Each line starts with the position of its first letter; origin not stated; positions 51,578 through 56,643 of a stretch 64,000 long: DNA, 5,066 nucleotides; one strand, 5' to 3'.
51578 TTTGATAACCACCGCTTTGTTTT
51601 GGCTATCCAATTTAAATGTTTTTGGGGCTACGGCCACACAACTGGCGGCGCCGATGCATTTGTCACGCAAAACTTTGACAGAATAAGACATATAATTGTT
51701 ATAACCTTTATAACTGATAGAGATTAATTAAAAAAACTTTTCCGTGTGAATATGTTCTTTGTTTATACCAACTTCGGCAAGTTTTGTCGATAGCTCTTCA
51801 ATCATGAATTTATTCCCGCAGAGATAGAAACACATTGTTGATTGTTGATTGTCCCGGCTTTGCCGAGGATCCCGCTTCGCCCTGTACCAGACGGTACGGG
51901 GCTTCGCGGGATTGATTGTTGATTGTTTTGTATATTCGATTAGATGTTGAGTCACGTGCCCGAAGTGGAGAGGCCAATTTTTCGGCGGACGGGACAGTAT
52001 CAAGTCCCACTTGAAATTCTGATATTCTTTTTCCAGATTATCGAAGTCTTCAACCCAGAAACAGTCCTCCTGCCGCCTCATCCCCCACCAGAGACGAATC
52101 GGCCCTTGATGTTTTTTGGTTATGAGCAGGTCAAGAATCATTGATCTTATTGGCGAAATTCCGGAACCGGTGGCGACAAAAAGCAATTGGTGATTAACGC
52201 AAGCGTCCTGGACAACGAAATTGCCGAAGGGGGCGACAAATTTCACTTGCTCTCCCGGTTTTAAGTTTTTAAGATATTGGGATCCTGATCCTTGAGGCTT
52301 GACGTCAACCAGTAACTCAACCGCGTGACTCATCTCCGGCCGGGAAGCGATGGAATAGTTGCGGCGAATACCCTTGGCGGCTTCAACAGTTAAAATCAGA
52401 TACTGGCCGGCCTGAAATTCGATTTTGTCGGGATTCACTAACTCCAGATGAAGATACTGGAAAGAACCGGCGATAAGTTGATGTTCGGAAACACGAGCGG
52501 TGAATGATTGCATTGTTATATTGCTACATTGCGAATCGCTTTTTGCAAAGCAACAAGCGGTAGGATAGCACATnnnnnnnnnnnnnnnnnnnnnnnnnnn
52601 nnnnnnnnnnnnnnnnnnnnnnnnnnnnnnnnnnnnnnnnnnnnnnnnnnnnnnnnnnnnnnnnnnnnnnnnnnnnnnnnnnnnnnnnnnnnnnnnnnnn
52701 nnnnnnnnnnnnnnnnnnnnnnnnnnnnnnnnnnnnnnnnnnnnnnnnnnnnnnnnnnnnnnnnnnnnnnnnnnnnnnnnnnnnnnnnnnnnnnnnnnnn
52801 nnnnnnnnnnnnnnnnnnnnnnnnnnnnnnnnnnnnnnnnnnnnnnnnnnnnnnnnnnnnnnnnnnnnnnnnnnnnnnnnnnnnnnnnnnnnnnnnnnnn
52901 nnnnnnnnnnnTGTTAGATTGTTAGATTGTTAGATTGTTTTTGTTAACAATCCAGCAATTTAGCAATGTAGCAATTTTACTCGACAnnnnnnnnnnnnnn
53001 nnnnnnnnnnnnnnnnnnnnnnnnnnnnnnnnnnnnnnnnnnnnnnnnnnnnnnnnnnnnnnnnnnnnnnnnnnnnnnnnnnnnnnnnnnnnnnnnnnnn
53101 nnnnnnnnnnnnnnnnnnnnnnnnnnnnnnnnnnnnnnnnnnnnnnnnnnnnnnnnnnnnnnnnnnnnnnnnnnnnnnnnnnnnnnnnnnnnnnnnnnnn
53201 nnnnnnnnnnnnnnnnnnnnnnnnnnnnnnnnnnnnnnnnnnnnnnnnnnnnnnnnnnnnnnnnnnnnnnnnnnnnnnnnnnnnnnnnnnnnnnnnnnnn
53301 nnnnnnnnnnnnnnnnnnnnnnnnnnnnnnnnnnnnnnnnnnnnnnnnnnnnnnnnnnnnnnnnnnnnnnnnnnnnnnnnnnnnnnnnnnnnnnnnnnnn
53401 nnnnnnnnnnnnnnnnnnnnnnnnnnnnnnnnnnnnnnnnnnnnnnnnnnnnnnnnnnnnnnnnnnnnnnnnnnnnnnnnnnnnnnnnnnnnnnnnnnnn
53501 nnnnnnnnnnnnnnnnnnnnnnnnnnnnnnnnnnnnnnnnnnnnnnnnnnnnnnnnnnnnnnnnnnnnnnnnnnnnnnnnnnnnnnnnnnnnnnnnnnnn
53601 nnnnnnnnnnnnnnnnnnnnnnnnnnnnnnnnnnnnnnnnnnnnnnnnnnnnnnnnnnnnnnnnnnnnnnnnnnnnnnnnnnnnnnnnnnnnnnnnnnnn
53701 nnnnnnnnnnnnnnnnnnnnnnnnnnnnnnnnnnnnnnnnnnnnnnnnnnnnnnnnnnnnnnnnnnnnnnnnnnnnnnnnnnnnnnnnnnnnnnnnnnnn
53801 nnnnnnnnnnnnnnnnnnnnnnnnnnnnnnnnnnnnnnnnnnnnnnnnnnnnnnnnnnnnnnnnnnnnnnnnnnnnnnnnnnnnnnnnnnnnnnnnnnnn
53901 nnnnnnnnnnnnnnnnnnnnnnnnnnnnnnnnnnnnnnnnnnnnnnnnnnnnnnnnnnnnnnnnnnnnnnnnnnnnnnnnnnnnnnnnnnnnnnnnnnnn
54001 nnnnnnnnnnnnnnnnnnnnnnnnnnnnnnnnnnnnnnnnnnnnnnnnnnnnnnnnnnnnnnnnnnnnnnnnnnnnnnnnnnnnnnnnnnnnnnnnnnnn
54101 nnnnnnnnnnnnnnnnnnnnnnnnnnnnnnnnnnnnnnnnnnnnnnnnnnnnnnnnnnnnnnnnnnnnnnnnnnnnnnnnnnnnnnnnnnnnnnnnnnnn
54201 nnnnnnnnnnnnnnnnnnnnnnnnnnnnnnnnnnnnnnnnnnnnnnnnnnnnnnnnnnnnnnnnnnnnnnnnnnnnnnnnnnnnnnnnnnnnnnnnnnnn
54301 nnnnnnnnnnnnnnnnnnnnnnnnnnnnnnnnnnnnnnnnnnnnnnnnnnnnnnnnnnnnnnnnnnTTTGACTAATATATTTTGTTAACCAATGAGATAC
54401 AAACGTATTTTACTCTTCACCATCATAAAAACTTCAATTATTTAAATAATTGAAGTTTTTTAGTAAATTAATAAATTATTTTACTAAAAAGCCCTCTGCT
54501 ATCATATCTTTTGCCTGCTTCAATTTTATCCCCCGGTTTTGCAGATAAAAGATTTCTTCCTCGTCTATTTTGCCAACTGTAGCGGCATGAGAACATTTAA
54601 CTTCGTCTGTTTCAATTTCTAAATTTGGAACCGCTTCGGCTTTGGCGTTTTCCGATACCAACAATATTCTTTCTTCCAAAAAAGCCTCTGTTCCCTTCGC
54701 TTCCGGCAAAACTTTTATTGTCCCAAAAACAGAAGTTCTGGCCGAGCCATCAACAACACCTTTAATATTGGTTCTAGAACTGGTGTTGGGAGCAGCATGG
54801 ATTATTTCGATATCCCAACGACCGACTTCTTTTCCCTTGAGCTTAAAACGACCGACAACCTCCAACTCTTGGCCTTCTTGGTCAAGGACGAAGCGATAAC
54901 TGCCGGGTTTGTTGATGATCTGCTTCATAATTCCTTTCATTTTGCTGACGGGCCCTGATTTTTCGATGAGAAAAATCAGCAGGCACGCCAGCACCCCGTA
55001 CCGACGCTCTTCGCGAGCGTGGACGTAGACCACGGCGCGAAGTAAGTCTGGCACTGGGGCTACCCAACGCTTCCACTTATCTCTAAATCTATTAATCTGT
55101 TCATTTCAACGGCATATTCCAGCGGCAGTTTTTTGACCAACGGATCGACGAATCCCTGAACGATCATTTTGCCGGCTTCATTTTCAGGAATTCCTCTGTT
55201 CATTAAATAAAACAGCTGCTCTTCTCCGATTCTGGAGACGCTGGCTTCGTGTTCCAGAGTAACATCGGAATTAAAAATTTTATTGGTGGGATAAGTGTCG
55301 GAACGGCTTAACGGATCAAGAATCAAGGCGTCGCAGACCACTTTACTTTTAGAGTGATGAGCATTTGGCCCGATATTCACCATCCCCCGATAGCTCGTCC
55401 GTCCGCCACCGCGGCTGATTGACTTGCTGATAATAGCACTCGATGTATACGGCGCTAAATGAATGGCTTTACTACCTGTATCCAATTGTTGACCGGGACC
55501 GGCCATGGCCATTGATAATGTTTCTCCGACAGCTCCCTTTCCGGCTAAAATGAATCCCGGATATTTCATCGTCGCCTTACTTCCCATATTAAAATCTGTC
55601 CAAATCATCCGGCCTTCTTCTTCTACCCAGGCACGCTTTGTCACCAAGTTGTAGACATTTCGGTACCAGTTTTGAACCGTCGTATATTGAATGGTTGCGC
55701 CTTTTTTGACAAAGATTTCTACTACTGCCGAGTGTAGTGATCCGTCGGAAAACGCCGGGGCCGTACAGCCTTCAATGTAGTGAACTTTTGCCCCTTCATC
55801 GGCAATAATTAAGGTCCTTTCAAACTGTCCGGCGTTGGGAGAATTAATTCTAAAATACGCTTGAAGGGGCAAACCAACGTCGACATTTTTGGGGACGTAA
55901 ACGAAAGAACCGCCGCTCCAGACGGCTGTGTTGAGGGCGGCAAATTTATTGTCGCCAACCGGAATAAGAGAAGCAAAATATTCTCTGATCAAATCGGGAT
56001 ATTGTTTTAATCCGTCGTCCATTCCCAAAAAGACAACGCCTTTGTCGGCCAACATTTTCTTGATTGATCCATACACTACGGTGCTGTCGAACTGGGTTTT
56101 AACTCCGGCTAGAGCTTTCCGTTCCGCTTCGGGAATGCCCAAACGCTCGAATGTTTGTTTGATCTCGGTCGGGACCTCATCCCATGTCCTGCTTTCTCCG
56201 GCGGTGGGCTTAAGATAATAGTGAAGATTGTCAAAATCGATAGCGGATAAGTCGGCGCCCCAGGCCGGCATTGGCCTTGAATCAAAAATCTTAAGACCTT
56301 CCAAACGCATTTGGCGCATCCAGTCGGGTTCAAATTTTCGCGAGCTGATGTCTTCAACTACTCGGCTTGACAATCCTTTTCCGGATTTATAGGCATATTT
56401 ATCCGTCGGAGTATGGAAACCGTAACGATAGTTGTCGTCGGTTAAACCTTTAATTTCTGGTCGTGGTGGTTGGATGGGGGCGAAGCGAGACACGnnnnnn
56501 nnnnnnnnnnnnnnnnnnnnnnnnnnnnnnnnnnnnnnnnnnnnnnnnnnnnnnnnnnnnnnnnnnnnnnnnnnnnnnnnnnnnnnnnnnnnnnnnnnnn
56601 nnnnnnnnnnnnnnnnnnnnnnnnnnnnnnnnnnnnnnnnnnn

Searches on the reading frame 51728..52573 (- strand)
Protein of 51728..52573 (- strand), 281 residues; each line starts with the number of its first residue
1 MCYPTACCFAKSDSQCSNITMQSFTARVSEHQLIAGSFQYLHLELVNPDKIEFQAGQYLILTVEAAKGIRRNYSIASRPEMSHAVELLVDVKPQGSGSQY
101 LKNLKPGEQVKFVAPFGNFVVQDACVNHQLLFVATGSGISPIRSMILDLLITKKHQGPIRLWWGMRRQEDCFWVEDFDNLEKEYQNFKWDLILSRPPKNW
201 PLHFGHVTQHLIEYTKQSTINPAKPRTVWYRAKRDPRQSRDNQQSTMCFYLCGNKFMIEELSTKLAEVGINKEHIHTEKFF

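Call 34: search_protein_families(library=pfam, proteins=[window:51728-52573:-], max_evalue=0.001)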
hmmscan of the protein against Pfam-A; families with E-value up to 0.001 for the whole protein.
window:51728-52573:- (281 aa): 3 families
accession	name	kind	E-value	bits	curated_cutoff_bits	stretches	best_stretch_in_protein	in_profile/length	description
PF00970.30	FAD_binding_6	-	2.8e-16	60.1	21.1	1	26-119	2-97/99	Oxidoreductase FAD-binding domain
PF00175.26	NAD_binding_1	-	3.8e-16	60.1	22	1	132-260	1-106/109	Oxidoreductase NAD-binding domain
PF08030.17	NAD_binding_6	-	5e-07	30.3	22.2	1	129-199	3-80/156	Ferric reductase NAD binding domain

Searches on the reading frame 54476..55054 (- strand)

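Call 34: search_protein_families(library=pfam, proteins=[window:54476-55054:-], max_evalue=0.001)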
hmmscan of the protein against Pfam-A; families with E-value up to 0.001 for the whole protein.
window:54476-55054:- (192 aa): 1 family
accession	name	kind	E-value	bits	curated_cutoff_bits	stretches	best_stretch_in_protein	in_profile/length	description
PF01458.23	SUFBD_core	-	1.4e-43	149.4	27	1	54-189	97-232/232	SUF system FeS cluster assembly, SufBD core domain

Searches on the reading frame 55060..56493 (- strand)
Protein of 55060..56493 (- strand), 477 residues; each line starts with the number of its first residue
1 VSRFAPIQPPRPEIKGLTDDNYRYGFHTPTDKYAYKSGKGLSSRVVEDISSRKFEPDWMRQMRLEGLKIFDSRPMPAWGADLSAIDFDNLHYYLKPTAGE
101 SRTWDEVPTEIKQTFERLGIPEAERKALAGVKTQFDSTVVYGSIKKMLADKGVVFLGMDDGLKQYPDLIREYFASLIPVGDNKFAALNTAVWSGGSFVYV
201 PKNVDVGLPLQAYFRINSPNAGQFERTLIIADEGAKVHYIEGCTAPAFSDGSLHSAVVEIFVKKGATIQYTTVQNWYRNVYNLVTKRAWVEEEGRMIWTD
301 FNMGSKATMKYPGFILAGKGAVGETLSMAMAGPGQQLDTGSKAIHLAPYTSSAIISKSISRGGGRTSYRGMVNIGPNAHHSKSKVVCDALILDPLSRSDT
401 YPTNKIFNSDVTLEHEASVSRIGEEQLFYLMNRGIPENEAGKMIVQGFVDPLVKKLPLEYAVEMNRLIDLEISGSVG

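Call 66: search_protein_families(library=pfam, proteins=[window:55060-56493:-], max_evalue=0.0001)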
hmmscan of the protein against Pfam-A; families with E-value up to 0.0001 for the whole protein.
window:55060-56493:- (477 aa): 2 families
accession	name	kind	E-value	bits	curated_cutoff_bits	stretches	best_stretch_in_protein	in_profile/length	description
PF01458.23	SUFBD_core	-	9.4e-83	277.6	27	1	214-448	1-232/232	SUF system FeS cluster assembly, SufBD core domain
PF19295.5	SufBD_N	-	5.5e-11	42.9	23.5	1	145-211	105-171/172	SufBD protein N-terminal region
